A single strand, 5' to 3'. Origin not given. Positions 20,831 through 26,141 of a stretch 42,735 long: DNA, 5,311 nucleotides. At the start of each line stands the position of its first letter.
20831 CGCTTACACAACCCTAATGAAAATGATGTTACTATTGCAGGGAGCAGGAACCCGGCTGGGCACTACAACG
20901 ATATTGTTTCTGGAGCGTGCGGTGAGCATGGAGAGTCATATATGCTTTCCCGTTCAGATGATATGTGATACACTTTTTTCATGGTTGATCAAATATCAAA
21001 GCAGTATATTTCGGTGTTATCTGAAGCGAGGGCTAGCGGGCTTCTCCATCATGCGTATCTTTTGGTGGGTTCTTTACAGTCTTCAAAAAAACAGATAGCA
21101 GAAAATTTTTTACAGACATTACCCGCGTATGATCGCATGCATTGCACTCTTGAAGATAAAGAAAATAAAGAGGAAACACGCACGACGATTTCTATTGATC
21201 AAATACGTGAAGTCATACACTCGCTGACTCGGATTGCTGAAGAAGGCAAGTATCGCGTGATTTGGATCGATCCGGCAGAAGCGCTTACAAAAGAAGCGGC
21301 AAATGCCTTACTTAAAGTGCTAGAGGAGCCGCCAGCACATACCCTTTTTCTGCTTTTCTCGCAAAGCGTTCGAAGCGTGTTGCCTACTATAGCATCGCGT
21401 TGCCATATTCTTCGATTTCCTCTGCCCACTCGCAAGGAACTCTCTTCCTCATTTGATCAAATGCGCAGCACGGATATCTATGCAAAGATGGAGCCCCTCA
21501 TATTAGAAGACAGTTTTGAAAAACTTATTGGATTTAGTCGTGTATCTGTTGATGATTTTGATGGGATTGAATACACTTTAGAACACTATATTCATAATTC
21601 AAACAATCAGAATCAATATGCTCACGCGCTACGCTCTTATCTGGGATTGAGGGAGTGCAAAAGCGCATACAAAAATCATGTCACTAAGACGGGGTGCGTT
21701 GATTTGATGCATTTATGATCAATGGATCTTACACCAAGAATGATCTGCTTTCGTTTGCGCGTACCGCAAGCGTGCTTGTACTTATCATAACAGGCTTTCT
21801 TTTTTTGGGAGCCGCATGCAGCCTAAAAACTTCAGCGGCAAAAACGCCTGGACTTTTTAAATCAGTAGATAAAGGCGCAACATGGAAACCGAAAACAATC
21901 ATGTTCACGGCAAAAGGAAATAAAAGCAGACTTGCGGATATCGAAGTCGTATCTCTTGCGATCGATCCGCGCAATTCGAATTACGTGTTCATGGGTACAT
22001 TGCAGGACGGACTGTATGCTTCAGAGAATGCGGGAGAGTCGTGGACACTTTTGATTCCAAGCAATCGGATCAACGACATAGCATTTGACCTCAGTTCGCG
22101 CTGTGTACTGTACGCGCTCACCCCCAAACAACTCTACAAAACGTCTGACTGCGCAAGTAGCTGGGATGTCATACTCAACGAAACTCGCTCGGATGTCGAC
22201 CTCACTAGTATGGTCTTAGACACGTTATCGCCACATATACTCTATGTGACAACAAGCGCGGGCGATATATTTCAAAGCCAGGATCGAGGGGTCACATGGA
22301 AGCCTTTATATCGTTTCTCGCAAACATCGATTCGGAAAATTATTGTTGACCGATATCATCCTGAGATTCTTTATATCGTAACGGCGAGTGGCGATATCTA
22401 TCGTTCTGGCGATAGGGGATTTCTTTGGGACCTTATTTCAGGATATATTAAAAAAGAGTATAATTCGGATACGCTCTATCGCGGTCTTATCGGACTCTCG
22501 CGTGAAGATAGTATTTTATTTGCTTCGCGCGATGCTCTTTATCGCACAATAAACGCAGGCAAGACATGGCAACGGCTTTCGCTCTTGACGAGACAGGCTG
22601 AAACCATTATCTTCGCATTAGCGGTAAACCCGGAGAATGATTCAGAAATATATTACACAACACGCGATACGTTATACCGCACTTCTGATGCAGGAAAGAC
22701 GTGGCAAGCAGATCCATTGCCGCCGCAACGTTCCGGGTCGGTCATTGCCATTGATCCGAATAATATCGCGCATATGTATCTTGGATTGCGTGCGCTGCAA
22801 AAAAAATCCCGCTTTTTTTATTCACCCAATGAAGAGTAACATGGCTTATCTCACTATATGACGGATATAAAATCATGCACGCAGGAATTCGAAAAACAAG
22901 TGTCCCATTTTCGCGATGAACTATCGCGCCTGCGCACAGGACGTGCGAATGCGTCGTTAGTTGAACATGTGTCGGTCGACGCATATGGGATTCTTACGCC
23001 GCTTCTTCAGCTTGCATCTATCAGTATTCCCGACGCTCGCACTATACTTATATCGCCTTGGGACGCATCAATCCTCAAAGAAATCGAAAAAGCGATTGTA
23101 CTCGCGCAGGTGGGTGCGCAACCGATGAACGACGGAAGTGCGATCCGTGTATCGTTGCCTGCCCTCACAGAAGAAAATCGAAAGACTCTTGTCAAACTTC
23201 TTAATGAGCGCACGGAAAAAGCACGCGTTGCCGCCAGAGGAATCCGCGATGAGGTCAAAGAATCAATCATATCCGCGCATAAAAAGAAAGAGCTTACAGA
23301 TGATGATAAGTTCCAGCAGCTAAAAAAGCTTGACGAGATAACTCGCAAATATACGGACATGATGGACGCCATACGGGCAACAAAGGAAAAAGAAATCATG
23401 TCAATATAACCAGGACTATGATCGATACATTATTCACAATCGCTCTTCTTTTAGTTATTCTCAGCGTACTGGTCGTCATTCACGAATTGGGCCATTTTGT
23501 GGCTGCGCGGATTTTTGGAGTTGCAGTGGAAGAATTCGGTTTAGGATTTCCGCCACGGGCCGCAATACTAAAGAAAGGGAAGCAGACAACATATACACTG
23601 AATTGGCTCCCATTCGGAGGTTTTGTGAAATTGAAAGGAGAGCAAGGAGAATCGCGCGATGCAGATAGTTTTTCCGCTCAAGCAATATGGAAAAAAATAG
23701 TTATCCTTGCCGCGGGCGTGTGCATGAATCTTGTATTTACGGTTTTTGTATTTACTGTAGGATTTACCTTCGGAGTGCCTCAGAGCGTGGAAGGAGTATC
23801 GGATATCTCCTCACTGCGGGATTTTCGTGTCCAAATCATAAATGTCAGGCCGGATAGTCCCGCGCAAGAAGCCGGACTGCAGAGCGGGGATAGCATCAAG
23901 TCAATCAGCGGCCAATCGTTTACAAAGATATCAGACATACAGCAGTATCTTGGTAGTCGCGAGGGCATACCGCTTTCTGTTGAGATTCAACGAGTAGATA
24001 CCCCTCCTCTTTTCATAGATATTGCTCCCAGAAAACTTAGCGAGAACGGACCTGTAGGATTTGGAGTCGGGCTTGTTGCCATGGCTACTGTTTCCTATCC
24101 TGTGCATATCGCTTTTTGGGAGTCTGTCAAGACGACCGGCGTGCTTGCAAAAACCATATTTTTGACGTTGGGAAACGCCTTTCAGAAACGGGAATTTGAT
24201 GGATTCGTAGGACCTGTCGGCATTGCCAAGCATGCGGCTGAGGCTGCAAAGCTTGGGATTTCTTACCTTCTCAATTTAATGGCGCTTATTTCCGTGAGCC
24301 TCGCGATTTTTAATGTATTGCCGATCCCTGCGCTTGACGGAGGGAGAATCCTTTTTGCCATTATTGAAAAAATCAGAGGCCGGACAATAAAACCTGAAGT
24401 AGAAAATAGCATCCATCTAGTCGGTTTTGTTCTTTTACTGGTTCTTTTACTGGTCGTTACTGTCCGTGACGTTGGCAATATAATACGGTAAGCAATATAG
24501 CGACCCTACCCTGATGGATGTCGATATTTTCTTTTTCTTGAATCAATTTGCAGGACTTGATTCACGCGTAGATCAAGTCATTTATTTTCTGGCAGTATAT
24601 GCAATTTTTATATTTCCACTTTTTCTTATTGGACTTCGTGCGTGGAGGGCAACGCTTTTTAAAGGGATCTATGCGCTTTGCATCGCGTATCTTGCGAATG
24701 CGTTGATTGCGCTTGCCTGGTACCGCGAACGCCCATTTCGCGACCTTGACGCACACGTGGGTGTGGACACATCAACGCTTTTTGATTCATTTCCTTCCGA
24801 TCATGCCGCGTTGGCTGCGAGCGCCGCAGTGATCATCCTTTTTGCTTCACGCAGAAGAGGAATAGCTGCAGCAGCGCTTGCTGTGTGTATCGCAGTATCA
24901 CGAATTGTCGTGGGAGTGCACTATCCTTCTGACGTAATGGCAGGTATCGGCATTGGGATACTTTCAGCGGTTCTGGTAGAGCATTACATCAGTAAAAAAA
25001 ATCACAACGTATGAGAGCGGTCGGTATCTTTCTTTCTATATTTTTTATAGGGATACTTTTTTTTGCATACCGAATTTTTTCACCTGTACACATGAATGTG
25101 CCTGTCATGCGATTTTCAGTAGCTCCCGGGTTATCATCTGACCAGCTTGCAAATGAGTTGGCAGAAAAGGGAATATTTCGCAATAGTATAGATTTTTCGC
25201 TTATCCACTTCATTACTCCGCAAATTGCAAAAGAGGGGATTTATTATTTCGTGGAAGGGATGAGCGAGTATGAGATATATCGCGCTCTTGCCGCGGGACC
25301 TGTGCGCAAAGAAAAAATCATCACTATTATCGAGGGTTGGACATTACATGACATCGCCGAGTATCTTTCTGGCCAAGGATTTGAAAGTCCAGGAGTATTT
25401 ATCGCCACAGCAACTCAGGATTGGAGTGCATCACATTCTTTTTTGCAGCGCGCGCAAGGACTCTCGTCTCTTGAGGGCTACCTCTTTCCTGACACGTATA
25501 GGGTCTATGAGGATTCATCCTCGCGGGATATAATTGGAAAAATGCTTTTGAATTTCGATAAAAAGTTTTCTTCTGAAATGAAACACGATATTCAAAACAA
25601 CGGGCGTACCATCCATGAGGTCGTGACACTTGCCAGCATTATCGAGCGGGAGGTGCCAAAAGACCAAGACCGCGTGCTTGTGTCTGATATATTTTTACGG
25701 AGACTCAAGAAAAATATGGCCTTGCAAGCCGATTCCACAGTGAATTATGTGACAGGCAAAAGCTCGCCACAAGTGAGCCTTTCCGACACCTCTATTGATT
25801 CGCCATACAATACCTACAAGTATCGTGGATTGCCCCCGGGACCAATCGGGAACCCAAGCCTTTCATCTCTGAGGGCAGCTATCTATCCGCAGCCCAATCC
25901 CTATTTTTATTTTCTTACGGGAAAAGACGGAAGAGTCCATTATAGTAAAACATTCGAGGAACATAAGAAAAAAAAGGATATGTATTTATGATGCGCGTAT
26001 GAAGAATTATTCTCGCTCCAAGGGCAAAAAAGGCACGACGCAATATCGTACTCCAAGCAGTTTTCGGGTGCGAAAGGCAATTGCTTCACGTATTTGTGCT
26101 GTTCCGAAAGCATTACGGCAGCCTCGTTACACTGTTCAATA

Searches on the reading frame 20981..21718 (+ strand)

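Call 81: search_protein_families(library=pfam, proteins=[window:20981-21718:+], max_evalue=0.00001)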
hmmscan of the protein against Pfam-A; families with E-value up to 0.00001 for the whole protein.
window:20981-21718:+ (245 aa): 1 family
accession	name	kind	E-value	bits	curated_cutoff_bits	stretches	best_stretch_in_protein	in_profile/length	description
PF13177.12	DNA_pol3_delta2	-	7.2e-32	111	27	1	7-147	3-158/161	DNA polymerase III, delta subunit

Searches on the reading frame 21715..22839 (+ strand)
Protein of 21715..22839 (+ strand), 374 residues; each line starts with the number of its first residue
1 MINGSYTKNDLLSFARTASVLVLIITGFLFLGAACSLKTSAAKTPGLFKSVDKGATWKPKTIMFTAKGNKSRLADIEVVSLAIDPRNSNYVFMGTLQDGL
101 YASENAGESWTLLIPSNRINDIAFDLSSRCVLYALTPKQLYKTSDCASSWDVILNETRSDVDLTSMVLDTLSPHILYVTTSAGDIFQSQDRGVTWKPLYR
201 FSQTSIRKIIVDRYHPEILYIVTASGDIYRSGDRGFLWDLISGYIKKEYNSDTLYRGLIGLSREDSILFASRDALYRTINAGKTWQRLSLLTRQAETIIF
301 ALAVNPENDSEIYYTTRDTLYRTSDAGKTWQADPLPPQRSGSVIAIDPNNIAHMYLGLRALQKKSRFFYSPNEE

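Call 81: search_protein_families(library=pfam, proteins=[window:21715-22839:+], max_evalue=0.00001)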
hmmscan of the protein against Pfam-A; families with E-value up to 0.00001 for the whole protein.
window:21715-22839:+ (374 aa): 5 families
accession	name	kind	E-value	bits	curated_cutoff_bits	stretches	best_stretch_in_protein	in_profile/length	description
PF15902.12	Sortilin-Vps10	-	9.3e-23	81.1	33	2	274-350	2-79/446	Sortilin, neurotensin receptor 3,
PF14870.12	PSII_BNR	-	4.4e-12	46.3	27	1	218-333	30-140/303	Photosynthesis system II assembly factor YCF48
PF02012.26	BNR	-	4.3e-11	41.5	27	0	321-331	1-11/12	BNR/Asp-box repeat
PF19755.4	DUF6242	-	9.3e-09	35.9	29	0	56-150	129-217/217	Domain of unknown function (DUF6242)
PF15899.11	BNR_6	-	1.5e-06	28.2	27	0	185-196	1-12/14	BNR-Asp box repeat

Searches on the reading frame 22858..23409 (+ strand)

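Call 82: search_protein_families(library=pfam, proteins=[window:22858-23409:+], max_evalue=0.00001)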
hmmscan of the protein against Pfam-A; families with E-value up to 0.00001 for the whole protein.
window:22858-23409:+ (183 aa): 1 family
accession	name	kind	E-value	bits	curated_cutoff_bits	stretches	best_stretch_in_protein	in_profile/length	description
PF01765.24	RRF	-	1.6e-52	178.1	29.7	1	18-181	1-164/164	Ribosome recycling factor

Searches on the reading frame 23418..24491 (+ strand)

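Call 82: search_protein_families(library=pfam, proteins=[window:23418-24491:+], max_evalue=0.00001)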
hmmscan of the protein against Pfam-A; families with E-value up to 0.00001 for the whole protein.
window:23418-24491:+ (357 aa): 4 families
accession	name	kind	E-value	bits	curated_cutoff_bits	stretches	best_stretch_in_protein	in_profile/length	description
PF02163.28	Peptidase_M50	-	1.5e-57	194.9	27.2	1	11-343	2-221/221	Peptidase family M50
PF17820.7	PDZ_6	-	1.9e-09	37.6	27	1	140-192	2-54/54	PDZ domain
PF13180.12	PDZ_2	-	3.4e-07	30.9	27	1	132-194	12-71/80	PDZ domain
PF00595.29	PDZ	-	3.8e-06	27.6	23.2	1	131-176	23-65/81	PDZ domain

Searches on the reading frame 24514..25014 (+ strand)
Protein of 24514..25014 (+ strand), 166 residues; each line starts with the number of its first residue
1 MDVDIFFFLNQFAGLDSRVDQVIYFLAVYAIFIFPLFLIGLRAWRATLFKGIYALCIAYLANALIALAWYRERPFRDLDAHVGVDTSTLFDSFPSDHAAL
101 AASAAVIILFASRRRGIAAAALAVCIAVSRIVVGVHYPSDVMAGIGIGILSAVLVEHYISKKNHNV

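Call 82: search_protein_families(library=pfam, proteins=[window:24514-25014:+], max_evalue=0.00001)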
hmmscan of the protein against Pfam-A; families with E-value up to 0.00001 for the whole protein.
window:24514-25014:+ (166 aa): 2 families
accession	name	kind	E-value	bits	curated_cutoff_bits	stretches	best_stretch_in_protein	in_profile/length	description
PF01569.27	PAP2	-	2.2e-21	76.4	27.2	1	52-162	6-128/130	PAP2 superfamily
PF14378.12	PAP2_3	-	5.9e-08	33.2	27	1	84-154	117-190/190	PAP2 superfamily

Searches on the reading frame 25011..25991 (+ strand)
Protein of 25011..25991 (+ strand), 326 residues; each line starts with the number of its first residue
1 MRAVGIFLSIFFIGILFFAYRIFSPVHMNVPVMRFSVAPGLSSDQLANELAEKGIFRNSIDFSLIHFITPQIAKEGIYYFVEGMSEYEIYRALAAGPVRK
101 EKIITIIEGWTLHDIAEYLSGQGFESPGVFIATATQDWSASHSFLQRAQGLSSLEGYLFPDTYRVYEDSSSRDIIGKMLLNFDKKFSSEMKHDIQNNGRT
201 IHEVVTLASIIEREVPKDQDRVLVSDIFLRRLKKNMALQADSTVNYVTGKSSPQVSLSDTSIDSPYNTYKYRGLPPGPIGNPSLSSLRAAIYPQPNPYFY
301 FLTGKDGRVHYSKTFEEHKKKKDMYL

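Call 82: search_protein_families(library=pfam, proteins=[window:25011-25991:+], max_evalue=0.00001)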
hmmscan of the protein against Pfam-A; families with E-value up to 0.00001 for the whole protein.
window:25011-25991:+ (326 aa): 1 family
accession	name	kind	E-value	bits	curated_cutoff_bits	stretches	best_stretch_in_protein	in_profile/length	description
PF02618.21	YceG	-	7.5e-78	262.2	32.4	1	35-322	1-273/275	YceG-like family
